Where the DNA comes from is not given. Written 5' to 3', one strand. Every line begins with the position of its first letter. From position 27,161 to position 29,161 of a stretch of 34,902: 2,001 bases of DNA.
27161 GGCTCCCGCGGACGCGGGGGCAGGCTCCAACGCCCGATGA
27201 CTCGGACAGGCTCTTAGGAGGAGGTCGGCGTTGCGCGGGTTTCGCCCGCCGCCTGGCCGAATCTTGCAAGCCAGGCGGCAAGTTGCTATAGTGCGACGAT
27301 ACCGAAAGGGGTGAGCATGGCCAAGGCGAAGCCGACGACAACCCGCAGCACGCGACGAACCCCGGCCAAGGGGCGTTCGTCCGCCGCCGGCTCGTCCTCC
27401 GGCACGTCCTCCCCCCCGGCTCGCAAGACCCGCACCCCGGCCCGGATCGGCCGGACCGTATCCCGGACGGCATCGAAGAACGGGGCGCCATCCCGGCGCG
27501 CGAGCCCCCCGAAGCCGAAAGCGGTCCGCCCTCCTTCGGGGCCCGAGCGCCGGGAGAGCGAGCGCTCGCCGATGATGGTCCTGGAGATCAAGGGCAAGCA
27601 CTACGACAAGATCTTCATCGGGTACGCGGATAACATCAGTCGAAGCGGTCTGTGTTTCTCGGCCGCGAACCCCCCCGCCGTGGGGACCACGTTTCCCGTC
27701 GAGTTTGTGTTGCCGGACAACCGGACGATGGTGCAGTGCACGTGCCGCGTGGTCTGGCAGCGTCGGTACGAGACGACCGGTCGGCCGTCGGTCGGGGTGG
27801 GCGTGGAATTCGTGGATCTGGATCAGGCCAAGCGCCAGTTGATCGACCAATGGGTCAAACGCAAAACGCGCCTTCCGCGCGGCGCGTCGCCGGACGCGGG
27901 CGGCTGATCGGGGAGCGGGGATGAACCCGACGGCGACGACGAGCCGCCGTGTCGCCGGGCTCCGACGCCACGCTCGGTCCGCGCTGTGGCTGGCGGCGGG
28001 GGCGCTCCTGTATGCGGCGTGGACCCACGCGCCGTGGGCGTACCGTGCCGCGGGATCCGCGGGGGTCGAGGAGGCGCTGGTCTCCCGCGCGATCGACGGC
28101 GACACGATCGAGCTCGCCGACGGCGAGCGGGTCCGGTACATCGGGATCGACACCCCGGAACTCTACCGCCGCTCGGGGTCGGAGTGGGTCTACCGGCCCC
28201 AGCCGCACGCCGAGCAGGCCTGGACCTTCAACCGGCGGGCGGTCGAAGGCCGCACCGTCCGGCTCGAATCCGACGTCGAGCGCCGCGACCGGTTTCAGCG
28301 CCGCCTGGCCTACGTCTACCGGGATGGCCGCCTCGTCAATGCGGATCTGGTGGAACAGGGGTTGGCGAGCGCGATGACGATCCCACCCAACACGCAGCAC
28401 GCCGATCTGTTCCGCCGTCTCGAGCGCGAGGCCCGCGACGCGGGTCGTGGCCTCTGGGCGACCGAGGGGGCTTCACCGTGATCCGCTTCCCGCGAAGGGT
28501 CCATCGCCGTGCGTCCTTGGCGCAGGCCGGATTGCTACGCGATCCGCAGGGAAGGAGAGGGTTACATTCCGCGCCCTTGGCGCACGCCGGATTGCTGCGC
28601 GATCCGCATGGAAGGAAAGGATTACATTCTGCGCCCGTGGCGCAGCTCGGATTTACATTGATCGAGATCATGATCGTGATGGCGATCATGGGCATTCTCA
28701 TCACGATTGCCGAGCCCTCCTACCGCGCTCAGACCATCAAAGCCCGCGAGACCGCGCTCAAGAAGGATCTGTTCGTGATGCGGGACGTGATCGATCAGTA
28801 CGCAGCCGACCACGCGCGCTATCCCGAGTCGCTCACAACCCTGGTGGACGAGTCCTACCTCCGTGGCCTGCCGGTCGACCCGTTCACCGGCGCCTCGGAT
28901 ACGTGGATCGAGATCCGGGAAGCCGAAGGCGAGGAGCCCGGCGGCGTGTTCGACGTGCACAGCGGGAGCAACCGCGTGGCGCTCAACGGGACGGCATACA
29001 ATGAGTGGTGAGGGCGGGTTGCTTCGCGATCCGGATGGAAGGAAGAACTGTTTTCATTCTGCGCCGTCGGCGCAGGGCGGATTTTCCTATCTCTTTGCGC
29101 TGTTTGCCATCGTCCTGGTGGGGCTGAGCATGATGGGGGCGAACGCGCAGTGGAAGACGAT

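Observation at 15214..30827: Five copies of a 156-196 bp palindromic MITE/REP-like element in 16 kb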

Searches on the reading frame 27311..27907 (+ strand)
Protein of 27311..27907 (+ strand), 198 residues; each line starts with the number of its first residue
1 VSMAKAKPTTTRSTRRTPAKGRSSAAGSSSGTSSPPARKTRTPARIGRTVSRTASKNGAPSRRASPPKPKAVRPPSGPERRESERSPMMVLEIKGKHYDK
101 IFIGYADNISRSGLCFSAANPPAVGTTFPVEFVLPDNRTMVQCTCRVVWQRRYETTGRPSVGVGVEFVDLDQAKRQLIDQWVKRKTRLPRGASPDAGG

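Call 11: search_protein_families(library=pfam, proteins=[window:27311-27907:+], max_evalue=0.01)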
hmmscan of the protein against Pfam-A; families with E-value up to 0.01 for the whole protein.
window:27311-27907:+ (198 aa): 1 family
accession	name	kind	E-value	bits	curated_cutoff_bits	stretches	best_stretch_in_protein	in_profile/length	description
PF07238.19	PilZ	-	1.2e-15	58.2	22.5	1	79-183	1-101/102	PilZ domain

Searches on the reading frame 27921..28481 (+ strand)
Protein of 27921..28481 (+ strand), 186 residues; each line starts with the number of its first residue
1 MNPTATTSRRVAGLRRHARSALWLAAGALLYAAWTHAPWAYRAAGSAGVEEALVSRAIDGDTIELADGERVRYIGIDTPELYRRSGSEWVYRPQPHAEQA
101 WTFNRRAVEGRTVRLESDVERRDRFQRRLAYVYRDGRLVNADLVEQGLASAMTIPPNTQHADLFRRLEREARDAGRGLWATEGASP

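Call 73: search_protein_families(library=pfam, proteins=[window:27921-28481:+], max_evalue=0.001)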
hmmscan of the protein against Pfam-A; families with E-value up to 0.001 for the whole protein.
window:27921-28481:+ (186 aa): 1 family
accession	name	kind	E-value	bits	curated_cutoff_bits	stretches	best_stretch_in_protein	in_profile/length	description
PF00565.23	SNase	-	7.5e-20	71.8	21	1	70-180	1-106/107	Staphylococcal nuclease homologue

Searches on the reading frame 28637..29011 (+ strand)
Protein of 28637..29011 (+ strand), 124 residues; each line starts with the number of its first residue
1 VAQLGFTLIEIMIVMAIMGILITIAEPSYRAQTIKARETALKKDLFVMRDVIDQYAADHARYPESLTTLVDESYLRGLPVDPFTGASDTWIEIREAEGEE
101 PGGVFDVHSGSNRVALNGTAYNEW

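Call 73: search_protein_families(library=pfam, proteins=[window:28637-29011:+], max_evalue=0.001)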
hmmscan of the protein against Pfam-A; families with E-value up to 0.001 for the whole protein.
window:28637-29011:+ (124 aa): 1 family
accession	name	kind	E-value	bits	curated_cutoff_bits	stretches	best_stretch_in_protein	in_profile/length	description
PF07963.17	N_methyl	-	2.9e-07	30.2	21.2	1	2-25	3-26/27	Prokaryotic N-terminal methylation motif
